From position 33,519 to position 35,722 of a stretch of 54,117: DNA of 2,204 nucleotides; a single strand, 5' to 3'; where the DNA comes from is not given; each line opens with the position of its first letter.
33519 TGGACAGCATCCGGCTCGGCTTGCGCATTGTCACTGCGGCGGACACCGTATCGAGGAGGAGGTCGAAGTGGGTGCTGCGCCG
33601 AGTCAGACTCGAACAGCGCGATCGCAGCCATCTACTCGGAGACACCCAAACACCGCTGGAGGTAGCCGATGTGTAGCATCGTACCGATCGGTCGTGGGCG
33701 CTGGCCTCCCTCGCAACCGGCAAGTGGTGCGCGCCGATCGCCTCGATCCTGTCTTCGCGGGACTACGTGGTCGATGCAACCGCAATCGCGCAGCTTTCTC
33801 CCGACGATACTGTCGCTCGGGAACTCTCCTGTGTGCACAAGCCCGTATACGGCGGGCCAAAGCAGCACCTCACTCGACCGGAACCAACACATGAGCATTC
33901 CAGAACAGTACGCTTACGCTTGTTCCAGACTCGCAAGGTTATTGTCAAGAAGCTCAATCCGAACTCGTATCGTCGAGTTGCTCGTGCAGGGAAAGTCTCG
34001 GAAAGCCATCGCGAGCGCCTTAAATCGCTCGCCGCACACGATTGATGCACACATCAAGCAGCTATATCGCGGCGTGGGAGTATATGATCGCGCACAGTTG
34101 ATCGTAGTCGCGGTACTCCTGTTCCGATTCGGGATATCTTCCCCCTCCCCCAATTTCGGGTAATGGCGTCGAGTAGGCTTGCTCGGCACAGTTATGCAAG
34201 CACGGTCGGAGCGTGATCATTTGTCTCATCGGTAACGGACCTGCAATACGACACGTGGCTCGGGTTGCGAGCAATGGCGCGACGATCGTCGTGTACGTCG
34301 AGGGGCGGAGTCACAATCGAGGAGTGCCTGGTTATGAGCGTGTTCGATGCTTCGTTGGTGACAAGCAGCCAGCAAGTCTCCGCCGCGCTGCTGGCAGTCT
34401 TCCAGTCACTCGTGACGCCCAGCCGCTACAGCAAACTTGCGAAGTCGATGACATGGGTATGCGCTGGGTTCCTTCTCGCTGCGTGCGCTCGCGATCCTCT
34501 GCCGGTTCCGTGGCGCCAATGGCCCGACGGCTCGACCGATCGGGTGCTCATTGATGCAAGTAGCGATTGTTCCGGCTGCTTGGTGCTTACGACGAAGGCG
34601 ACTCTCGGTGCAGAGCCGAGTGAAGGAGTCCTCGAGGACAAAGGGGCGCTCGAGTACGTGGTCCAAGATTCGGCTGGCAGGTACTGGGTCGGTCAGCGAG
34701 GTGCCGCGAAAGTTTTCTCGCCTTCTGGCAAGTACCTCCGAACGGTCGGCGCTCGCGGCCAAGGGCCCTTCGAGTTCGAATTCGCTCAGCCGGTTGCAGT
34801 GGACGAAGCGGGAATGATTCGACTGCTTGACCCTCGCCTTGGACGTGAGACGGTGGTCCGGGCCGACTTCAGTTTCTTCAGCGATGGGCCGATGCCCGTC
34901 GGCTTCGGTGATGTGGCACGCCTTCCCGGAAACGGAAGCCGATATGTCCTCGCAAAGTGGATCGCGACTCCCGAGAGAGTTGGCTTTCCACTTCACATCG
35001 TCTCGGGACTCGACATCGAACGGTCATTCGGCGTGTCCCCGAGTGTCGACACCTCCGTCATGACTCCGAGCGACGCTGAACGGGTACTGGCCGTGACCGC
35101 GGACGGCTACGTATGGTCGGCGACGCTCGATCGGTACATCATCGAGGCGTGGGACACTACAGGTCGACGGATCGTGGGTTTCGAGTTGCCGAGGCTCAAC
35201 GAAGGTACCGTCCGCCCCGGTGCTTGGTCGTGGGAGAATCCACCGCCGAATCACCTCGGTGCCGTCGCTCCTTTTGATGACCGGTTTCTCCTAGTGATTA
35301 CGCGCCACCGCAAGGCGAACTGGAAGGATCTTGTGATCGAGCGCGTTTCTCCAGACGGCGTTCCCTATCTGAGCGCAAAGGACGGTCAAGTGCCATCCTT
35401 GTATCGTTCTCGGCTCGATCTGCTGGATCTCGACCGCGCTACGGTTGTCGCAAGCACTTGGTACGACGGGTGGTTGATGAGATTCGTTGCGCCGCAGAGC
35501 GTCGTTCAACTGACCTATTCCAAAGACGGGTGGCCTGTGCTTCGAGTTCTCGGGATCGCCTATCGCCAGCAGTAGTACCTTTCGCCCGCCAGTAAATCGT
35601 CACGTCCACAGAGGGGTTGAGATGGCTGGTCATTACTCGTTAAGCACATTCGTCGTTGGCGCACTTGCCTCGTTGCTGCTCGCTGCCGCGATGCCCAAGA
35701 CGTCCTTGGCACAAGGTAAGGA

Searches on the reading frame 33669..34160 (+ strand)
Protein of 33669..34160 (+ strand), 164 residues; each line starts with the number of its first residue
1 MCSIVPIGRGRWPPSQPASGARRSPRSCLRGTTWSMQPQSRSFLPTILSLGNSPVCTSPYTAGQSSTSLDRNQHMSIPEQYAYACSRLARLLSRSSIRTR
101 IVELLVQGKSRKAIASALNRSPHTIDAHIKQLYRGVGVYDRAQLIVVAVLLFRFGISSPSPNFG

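Call 4: search_protein_families(library=pfam, proteins=[window:33669-34160:+], max_evalue=1)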
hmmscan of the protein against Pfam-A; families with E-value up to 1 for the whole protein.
window:33669-34160:+ (164 aa): 11 families
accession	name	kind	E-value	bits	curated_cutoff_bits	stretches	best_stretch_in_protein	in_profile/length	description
PF00196.25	GerE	-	8.5e-09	35.4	23.5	1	101-148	10-57/57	Bacterial regulatory proteins, luxR family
PF13936.12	HTH_38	-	1.5e-06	28.3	27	1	98-130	10-42/44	Helix-turn-helix domain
PF13384.12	HTH_23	-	3.8e-05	23.8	24.6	1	94-131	3-39/50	Homeodomain-like domain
PF13518.12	HTH_28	-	0.00014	22.3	25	1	98-134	2-37/52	Helix-turn-helix domain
PF12840.13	HTH_20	-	0.0071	16.7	27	1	98-136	6-45/51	Helix-turn-helix domain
PF08281.18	Sigma70_r4_2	-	0.017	15.2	25.7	1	101-131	18-49/54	Sigma-70, region 4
PF08279.18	HTH_11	-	0.05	13.9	25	1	99-132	3-39/55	HTH domain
PF14493.12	HTH_40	-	0.066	13.9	27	1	103-134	7-38/89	Helix-turn-helix domain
PF25787.1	HTH_SB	-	0.077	13.2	43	1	97-127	11-41/53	Sleeping Beauty transposase HTH domain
PF13542.12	HTH_Tnp_ISL3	-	0.11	12.4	27.4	1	100-127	19-45/51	Helix-turn-helix domain of transposase family ISL3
PF02796.21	HTH_7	-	0.15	12.6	23.8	1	100-125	13-38/45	Helix-turn-helix domain of resolvase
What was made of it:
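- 33891..34163 (+): Small LuxR/GerE-type HTH regulator (probable start ATG 33891 within ORF 33669..34163). It is the first gene of the low-GC island. Pfam GerE E 8.5e-9, 35.4 bits, above the cut-off (call 4).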

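Call 5: search_protein_families(library=ncbifam, proteins=[window:33669-34160:+], max_evalue=1)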
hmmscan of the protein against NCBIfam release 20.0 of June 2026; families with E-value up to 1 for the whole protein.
window:33669-34160:+ (164 aa): 28 families (the best 25 are shown)
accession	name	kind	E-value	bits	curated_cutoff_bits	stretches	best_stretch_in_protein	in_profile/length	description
NF052445.1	RespRegMctR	equivalog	4.1e-05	23.1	300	1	99-148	150-199/205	two-component system response regulator MctR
NF003420.0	PRK04841.1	equivalog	6e-05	21.2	537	1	101-151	846-896/903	HTH-type transcriptional regulator MalT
NF041830.1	RR_TF_ErdR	exception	8.4e-05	22.4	390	1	89-146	146-203/213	response regulator transcription factor ErdR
TIGR03020.2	EpsA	equivalog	8.8e-05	22.3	170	1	98-145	195-242/247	XrtB/PEP-CTERM-associated transcriptional regulator EpsA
NF007708.0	PRK10403.1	equivalog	0.00029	20.4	343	1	102-143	162-203/215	nitrate/nitrite response regulator protein NarP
NF052366.1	photon_PedR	equivalog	0.00043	20.4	120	1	99-148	8-57/74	photosynthetic electron transport-dependent transcriptional regulator PedR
NF007505.1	PRK10100.1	equivalog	0.00043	20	250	1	80-147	134-198/204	biofilm master transcriptional regulator CsgD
NF041232.1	BagY_FevT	exception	0.00073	18.5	700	1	101-145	304-348/367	LuxR family transcriptional regulator BagY/FevT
NF047785.1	respo_reg_MadR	equivalog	0.00079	18.8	300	1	99-148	154-203/209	MadR family response regulator transcription factor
TIGR01884.1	cas_HTH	subfamily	0.0017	17.8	60.2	1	98-132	144-180/202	CRISPR-associated CARF protein Csa3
NF006900.1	PRK09390.1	equivalog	0.0018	17.8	255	1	85-134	137-183/203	response regulator FixJ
NF007935.0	PRK10651.1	equivalog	0.0031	16.7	250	1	99-144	161-206/216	two-component system response regulator NarL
NF047945.1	FimSynRegFimY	equivalog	0.0049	16.7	300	1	95-146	176-227/238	fimbria biosynthesis regulator FimY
TIGR03541.1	reg_near_HchA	equivalog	0.0083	15.7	215.6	1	99-149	177-227/232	PA1136 family autoinducer-binding transcriptional regulator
NF007403.0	PRK09935.1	equivalog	0.0083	15.7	271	1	97-148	153-204/210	fimbria biosynthesis transcriptional regulator FimZ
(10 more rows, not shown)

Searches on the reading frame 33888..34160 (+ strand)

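Call 65: search_protein_families(library=padloc, proteins=[window:33888-34160:+], max_evalue=0.1)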
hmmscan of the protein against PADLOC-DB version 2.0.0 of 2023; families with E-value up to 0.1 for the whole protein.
window:33888-34160:+ (91 aa): 5 families
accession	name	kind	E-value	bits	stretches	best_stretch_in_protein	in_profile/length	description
PDLC01851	CARF3--CARF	-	2.9e-06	24.9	1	25-66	214-255/279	-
PDLC01268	CasR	-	0.00029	18.8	1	22-59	123-161/179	"CAS-I,CAS-II,CAS-III,CAS-IV,CAS-V,CAS-VI; associated_signaling"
PDLC01434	CasR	-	0.001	17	1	23-59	128-165/191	"CAS-I,CAS-II,CAS-III,CAS-IV,CAS-V,CAS-VI; associated_signaling"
PDLC01848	CARF3--CARF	-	0.0071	14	1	21-61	135-175/197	-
PDLC01855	CARF3--CARF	-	0.016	12.9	1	21-62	217-259/288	-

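Call 66: search_protein_families(library=phrogs, proteins=[window:33888-34160:+], max_evalue=0.1)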
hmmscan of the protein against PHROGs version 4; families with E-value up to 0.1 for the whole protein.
window:33888-34160:+ (91 aa): 8 families
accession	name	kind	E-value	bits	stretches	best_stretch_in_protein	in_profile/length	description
phrog_10300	-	transcription regulation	1.7e-06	29.2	1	23-75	123-175/182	transcriptional regulator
phrog_3282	-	transcription regulation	0.0005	21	1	33-76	60-103/158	sigma factor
phrog_5536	-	unknown function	0.0011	19.8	1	25-58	11-44/172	-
phrog_3855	-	DNA, RNA and nucleotide metabolism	0.0053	18.2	1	20-60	64-104/115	HTH DNA binding protein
phrog_27555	-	transcription regulation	0.011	16.3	1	22-64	133-175/203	transcriptional regulator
phrog_323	-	transcription regulation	0.028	15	1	26-62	155-191/319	transcriptional regulator, D5-like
phrog_31591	-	DNA, RNA and nucleotide metabolism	0.046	14.7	1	27-64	12-49/136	HTH DNA binding protein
phrog_24049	-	unknown function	0.083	13.8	1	26-75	22-71/149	-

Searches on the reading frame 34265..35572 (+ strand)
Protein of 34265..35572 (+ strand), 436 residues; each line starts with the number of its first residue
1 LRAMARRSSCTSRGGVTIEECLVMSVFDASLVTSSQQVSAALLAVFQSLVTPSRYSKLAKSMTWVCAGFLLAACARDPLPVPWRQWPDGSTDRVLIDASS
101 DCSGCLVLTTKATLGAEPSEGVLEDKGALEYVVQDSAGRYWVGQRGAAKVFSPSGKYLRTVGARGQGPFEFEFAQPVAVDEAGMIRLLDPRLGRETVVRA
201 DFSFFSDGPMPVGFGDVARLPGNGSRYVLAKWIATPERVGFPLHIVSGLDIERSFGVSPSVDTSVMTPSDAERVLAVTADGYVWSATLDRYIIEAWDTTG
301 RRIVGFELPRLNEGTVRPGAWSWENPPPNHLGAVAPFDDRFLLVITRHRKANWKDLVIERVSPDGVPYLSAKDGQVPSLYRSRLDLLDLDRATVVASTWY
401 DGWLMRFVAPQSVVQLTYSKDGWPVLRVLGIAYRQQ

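Call 4: search_protein_families(library=pfam, proteins=[window:34265-35572:+], max_evalue=1)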
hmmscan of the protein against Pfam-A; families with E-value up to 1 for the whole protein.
window:34265-35572:+ (436 aa): 3 families
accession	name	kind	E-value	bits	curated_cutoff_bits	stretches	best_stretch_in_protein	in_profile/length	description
PF17170.10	DUF5128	-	0.0008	19.1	22.9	1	150-192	68-111/321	6-bladed beta-propeller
PF08450.18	SGL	-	0.059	13.4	26.3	0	275-309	189-223/246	SMP-30/Gluconolactonase/LRE-like region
PF07494.17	Reg_prop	-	0.1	13.3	20.4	0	132-143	10-21/24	Two component regulator propeller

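Call 5: search_protein_families(library=ncbifam, proteins=[window:34265-35572:+], max_evalue=1)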
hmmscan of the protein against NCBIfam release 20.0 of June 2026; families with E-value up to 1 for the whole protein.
window:34265-35572:+ (436 aa): 0 families

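Call 55: search_solved_structures(query=A6, max_evalue=10, show_alignments=2)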
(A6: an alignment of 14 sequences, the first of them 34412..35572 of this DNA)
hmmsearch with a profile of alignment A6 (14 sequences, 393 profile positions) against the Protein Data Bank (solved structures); distinct sequences matched with E-value up to 10: 54.
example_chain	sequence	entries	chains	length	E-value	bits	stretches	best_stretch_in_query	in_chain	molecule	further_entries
6d69_A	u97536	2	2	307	1.1e-29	106.5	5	103-152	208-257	NHL Repeat Region of D. melanogaster Thin | Thin, isoform D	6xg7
7qrx_A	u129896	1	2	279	1.6e-23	86.3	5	91-152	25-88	E3 ubiquitin-protein ligase TRIM71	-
9jur_A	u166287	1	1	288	1.9e-23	86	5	91-154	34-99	E3 ubiquitin-protein ligase TRIM71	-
8j72_A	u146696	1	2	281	4.3e-23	84.8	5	92-154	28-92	E3 ubiquitin-protein ligase TRIM71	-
6fpt_A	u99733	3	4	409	1.4e-19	73.2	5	74-154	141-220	E3 ubiquitin-protein ligase TRIM71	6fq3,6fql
7qrv_A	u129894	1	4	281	2.2e-18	69.3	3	103-156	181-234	Tripartite motif-containing protein 2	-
7b2r_A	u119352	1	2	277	2.2e-18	69.3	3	103-156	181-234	Tripartite motif-containing protein 2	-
7b96_A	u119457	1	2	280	2.7e-18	69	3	103-156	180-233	Isoform 2 of Tripartite motif-containing protein 2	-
2ymu_A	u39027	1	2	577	3.4e-17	65.4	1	211-265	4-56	WD-40 REPEAT PROTEIN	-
7qrw_A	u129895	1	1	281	1.4e-16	63.4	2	102-158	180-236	Isoform 4 of Tripartite motif-containing protein 3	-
3wwa_A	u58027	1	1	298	7.8e-12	47.7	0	130-160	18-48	Pizza7H protein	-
7zpw_A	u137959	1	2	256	4.8e-11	45.2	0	130-160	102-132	Pizza6-TSK-TSH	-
6f0t_A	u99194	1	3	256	6.6e-11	44.7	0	130-161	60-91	Pizza6-SFW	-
6qsd_A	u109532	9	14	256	7.9e-11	44.4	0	130-160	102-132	Pizza6S | Pizza6-S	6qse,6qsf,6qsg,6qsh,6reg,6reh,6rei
7zph_A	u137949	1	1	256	8.5e-11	44.3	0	130-160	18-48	Pizza6-TNK-RSH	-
4raa_A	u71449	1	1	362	3.5e-07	32.4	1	103-181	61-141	Putative exported protein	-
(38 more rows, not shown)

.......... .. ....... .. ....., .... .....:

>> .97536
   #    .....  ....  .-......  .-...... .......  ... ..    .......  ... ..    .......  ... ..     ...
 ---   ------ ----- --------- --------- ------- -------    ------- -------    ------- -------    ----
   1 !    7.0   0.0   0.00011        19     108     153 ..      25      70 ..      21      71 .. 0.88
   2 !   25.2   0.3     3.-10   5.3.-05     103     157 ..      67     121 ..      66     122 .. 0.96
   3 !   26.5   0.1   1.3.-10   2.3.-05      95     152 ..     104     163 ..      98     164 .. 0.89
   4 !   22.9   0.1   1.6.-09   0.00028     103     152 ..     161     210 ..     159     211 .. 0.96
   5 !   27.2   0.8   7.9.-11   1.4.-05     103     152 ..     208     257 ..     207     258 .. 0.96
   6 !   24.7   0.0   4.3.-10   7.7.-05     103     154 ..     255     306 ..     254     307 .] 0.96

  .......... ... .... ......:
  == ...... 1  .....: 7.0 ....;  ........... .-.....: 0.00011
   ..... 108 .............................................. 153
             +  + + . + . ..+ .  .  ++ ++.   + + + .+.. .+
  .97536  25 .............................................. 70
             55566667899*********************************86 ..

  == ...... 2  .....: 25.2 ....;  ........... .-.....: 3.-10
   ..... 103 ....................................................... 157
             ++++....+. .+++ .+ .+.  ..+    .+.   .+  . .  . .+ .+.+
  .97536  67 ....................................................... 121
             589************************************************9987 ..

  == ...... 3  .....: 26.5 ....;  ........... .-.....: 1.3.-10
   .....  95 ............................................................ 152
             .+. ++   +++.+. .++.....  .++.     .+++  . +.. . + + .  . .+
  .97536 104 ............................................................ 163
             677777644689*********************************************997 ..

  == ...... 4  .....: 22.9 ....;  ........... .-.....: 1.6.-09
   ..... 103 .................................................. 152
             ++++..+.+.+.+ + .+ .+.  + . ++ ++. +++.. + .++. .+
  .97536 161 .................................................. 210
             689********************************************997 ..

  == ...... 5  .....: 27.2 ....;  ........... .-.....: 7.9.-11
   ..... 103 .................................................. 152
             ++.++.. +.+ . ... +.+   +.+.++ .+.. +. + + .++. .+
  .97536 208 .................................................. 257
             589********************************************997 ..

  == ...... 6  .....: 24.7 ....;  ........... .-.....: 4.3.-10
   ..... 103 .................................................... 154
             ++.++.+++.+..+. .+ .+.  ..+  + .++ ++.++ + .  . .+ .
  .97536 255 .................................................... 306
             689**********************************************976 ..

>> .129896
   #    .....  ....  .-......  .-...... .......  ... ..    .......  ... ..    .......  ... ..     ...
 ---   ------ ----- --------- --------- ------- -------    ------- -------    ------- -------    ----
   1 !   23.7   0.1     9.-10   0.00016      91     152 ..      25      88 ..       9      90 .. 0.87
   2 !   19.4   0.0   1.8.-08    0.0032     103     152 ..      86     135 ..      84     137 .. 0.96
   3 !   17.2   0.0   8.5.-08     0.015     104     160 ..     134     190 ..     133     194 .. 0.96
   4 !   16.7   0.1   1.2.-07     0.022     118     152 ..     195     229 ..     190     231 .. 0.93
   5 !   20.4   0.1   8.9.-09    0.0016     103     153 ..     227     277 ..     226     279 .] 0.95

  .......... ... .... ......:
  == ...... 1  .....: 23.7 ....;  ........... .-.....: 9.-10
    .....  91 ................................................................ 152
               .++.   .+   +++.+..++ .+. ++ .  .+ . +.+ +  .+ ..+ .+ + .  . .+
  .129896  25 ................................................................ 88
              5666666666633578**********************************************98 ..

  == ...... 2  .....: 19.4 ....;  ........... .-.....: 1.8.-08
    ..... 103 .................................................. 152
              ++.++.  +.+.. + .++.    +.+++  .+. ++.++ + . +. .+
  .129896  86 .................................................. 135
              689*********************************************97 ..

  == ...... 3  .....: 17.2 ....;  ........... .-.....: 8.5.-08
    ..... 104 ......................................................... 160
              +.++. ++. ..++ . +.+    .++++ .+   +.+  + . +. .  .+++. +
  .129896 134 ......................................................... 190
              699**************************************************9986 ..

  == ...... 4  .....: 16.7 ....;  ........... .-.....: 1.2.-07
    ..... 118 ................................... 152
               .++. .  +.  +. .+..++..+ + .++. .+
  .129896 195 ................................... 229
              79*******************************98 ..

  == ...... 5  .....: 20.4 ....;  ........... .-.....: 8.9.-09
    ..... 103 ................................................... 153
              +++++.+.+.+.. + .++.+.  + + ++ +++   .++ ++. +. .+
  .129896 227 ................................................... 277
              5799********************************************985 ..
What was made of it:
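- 34412..35575 (+): NHL-repeat six-bladed beta-propeller lipoprotein. The start is uncertain (34265-34448). It has the lipobox LLAA-C and a conserved CxxC just after it. Profile against PDB: NHL domains of Thin (E 1e-29), TRIM71 (2e-23), and 4raa 'putative exported protein' (call 55).
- On NHL-repeat beta-propeller / DUF5128: Family profile against PDB: Thin NHL E 1e-29, TRIM71 2e-23, Brat, PknD sensor, 4raa (call 55).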

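Call 65: search_protein_families(library=padloc, proteins=[window:34412-35572:+], max_evalue=0.1)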
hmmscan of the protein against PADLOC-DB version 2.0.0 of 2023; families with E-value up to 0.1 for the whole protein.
window:34412-35572:+ (387 aa): 0 families

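Call 66: search_protein_families(library=phrogs, proteins=[window:34412-35572:+], max_evalue=0.1)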
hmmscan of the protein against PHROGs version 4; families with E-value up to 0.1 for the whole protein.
window:34412-35572:+ (387 aa): 0 families

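Call 80: search_protein_families(library=ncbifam, alignment_id=A6, max_evalue=0.01)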
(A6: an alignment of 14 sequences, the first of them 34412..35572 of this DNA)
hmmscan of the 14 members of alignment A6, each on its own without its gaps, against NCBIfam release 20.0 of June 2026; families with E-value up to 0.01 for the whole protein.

A. member 1, window:34412-35572:+ (387 aa): 0 families

B. families by the number of members that match (of 14 scanned): 4 families
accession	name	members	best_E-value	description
NF035926.1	scyF_NHL_VPEP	10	1e-08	scytonemin biosynthesis PEP-CTERM protein ScyF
NF047780.1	LIC12708_fam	2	0.0022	LIC_12708 family protein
TIGR02064.1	dsrA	1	0.0038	dissimilatory-type sulfite reductase subunit alpha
NF050142.1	PG1828_fam_lipo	1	0.0058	PG1828 family lipoprotein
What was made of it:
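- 34412..35575 (+): ScyF-NHL NCBIfam matches 10/14 members (call 80).
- The ScyF-NHL model matches 10/14 propellers (call 80).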
